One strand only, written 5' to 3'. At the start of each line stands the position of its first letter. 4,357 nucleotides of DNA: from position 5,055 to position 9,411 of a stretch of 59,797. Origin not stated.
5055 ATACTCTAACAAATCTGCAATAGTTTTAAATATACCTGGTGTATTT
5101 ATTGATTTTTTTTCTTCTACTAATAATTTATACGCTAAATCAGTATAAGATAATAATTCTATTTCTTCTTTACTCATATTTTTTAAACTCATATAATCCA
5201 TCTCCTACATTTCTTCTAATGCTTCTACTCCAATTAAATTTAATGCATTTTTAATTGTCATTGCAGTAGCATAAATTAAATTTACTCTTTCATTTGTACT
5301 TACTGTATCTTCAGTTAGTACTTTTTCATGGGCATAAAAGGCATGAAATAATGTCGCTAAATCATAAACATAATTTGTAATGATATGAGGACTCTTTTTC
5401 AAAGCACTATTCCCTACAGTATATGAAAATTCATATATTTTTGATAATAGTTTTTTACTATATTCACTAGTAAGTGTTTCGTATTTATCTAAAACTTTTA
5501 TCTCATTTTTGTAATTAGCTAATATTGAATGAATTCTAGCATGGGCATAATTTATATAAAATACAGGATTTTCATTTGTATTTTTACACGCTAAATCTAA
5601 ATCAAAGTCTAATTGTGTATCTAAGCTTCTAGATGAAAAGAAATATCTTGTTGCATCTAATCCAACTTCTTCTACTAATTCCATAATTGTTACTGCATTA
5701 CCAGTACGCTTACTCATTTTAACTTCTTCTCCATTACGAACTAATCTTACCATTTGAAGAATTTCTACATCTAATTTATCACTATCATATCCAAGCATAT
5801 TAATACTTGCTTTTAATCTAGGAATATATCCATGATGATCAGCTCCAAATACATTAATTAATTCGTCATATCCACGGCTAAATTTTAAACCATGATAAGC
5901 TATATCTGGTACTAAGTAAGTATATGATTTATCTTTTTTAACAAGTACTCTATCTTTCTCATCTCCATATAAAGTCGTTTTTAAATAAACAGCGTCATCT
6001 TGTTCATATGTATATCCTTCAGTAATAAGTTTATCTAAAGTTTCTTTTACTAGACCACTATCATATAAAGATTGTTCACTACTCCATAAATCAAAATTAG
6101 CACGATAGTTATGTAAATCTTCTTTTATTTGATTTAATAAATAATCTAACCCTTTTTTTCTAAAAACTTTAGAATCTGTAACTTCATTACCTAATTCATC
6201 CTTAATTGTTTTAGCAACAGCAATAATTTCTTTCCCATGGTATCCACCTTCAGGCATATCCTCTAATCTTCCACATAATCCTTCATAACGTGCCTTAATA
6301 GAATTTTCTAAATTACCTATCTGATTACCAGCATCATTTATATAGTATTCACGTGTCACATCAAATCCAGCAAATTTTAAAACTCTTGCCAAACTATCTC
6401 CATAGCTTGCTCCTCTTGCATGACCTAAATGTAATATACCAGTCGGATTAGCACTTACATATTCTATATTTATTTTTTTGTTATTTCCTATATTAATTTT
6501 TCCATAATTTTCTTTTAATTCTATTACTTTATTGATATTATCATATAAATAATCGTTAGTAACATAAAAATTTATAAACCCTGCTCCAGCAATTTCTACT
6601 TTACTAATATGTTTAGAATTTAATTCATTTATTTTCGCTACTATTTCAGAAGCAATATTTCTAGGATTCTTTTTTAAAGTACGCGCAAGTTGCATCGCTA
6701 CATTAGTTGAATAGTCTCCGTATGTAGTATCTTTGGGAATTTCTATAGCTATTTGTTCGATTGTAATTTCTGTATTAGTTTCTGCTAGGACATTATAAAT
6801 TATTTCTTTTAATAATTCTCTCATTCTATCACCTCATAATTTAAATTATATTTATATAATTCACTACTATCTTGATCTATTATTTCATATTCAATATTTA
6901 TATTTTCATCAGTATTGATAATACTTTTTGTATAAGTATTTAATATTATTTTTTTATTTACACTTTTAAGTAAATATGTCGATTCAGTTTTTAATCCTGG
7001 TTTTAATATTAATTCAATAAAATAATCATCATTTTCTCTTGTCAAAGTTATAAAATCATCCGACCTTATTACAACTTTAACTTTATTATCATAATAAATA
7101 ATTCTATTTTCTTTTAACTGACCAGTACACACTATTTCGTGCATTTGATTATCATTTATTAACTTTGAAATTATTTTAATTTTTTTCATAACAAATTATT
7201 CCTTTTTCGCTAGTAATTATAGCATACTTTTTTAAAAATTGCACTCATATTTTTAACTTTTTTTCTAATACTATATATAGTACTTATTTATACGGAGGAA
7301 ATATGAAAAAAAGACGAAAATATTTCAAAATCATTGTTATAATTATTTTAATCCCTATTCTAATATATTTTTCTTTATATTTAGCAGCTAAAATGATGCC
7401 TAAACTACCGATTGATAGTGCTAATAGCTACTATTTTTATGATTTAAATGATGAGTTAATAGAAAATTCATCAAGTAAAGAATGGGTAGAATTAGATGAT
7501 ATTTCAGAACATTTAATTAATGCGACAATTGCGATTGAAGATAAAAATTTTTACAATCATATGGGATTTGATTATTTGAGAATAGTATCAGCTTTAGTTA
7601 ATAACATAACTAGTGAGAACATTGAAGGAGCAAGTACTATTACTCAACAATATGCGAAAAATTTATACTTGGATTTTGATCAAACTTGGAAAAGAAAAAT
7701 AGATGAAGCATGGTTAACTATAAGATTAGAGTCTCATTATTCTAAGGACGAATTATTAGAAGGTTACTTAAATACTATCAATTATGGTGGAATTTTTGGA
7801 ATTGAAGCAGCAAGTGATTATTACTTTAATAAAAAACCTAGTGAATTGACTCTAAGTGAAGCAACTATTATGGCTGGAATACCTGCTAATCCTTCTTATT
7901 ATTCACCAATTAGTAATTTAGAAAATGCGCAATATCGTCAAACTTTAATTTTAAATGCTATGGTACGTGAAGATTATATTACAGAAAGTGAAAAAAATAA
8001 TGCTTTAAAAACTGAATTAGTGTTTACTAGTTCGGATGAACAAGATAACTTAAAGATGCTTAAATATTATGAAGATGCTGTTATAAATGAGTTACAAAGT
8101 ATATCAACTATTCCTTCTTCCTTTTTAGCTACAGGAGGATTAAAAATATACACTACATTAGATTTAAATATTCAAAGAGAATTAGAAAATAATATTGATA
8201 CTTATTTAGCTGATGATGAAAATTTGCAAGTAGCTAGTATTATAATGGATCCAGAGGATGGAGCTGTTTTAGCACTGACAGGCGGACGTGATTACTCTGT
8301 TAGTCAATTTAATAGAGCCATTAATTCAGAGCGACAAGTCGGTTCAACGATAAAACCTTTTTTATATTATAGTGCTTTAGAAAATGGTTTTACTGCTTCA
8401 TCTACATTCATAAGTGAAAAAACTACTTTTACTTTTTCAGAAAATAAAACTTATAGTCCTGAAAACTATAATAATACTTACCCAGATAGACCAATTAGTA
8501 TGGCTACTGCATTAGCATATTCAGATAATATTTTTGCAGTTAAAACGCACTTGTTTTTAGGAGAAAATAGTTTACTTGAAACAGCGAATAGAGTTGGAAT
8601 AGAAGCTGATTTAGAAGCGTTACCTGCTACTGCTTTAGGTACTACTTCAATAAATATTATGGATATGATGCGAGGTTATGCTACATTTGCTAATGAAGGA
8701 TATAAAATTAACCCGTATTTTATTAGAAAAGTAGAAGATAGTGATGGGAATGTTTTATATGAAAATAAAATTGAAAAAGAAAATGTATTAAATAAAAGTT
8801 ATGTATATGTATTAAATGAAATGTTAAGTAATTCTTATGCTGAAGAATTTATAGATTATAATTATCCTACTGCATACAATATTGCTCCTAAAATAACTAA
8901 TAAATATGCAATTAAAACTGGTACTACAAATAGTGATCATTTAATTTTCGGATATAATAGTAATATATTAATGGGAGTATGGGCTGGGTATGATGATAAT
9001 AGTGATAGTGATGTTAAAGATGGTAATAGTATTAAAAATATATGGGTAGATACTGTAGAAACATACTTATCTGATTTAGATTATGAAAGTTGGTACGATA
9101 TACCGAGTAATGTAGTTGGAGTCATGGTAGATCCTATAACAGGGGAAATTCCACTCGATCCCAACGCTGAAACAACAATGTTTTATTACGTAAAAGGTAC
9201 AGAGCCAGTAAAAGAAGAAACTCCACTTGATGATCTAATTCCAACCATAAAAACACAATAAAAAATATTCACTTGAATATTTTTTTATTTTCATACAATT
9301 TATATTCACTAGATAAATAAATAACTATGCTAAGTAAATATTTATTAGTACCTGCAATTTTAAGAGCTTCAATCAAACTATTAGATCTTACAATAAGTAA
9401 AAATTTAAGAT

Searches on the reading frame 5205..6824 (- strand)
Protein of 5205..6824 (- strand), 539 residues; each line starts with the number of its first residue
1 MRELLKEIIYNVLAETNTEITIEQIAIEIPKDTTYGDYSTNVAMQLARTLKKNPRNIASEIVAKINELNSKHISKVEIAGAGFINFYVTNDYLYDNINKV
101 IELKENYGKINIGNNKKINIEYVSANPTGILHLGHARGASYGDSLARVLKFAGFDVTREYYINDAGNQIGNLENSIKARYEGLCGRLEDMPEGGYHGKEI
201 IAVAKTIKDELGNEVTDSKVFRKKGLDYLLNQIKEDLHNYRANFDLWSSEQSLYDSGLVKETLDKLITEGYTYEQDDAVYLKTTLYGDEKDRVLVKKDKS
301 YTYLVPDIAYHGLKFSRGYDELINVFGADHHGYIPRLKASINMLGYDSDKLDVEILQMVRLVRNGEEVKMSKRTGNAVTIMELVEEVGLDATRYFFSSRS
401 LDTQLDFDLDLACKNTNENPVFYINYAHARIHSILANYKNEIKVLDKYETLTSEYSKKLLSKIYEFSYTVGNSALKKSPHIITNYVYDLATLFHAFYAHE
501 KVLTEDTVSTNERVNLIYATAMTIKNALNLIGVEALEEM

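Call 64: search_protein_families(library=pfam, proteins=[window:5205-6824:-], max_evalue=0.00001)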
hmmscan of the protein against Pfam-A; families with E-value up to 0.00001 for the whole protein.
window:5205-6824:- (539 aa): 5 families
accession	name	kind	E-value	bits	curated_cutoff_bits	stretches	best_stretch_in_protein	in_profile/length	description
PF05746.21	DALR_1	-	4.4e-30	104.6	22.3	1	424-539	1-117/117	DALR anticodon binding domain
PF00750.26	tRNA-synt_1d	-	1.4e-24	87.2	23.3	1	100-387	5-298/349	tRNA synthetases class I (R), catalytic domain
PF03485.21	Arg_tRNA_synt_N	-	1.7e-24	86.7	21.5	1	5-87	3-84/85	Arginyl tRNA synthetase N terminal domain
PF01406.26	tRNA-synt_1e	-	4.8e-09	36.4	27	0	114-284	6-134/301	tRNA synthetases class I (C) catalytic domain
PF00133.28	tRNA-synt_1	-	5.9e-07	29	22.7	0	360-401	366-407/414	tRNA synthetases class I (I, L, M and V)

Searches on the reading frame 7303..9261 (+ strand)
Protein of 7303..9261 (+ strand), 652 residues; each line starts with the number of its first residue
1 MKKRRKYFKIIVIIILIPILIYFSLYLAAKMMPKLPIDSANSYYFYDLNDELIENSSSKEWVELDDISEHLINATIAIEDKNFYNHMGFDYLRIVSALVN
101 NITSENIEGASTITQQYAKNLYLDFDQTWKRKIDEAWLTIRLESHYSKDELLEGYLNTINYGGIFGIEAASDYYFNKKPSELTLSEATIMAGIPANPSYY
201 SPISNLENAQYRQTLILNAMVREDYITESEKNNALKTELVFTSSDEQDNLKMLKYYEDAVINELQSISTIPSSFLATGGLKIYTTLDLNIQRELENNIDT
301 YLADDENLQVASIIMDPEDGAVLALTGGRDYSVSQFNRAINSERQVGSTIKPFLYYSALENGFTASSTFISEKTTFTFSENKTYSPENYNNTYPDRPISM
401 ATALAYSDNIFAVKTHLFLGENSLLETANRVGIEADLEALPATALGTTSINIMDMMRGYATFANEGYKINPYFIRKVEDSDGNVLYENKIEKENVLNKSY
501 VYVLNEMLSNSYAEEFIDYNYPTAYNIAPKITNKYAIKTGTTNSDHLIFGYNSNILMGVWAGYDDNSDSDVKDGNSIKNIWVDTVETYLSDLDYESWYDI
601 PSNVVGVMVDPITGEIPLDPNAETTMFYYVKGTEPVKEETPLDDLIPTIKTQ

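Call 64: search_protein_families(library=pfam, proteins=[window:7303-9261:+], max_evalue=0.00001)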
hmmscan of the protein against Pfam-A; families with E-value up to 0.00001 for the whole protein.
window:7303-9261:+ (652 aa): 2 families
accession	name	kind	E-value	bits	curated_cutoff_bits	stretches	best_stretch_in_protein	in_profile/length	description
PF00912.28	Transgly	-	5.3e-60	202.3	27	1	54-220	9-177/178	Transglycosylase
PF00905.27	Transpeptidase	-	1.4e-27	97.1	22.1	1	313-566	4-267/299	Penicillin binding protein transpeptidase domain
